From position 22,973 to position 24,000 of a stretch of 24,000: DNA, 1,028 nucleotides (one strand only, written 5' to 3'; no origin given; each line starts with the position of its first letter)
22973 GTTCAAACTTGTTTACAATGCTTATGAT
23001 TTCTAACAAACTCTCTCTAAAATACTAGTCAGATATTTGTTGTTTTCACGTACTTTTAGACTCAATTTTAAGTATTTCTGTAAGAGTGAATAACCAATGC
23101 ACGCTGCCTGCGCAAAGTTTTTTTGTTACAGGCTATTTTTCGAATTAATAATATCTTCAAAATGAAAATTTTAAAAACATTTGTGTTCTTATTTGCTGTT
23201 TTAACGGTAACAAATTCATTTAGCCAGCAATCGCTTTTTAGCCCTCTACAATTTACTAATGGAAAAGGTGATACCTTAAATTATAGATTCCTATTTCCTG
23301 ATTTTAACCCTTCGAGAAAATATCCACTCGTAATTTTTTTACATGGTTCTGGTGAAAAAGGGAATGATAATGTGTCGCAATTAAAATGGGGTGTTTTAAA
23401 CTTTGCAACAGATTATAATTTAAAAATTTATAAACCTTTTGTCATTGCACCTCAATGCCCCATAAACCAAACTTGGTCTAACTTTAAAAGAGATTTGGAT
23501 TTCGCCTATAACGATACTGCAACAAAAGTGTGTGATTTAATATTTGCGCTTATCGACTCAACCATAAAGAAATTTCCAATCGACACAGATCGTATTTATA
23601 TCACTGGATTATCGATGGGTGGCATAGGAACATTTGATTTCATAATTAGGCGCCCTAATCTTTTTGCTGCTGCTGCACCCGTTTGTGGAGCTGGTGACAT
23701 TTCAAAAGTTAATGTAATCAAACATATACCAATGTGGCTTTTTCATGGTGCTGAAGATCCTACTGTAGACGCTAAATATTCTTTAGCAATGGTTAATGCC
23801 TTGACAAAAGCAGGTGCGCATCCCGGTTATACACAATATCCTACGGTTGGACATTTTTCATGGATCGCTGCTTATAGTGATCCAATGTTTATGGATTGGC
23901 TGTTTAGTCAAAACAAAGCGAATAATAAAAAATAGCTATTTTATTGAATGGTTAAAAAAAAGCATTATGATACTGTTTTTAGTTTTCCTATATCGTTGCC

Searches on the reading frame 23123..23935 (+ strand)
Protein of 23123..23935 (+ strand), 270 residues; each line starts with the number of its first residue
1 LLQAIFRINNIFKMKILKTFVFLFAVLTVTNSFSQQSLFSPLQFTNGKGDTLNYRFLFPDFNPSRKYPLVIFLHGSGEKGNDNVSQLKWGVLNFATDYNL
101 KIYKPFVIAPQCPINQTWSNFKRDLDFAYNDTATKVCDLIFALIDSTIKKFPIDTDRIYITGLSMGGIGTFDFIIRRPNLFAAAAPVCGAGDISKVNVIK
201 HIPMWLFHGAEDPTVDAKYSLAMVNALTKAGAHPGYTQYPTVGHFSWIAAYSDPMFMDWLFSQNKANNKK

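Call 44: search_protein_families(library=pfam, proteins=[window:23123-23935:+])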
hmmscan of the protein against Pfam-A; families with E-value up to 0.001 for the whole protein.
window:23123-23935:+ (270 aa): 6 families
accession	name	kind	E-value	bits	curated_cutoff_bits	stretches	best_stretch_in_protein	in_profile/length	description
PF00326.27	Peptidase_S9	-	6.8e-11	42.5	22.6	1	132-199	40-107/213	Prolyl oligopeptidase family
PF02230.22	Abhydrolase_2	-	1.7e-10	41.6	23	1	66-247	13-202/217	Phospholipase/Carboxylesterase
PF01738.24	DLH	-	5e-06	26.7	21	1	134-244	75-186/217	Dienelactone hydrolase family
PF20434.5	BD-FAE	-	1.1e-05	25.5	26.8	0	64-167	10-100/215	BD-FAE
PF12146.15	Hydrolase_4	-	1.8e-05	24.6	27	0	140-190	62-110/239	Serine aminopeptidase, S33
PF00756.26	Esterase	-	0.00016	22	22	1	53-194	9-153/251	Putative esterase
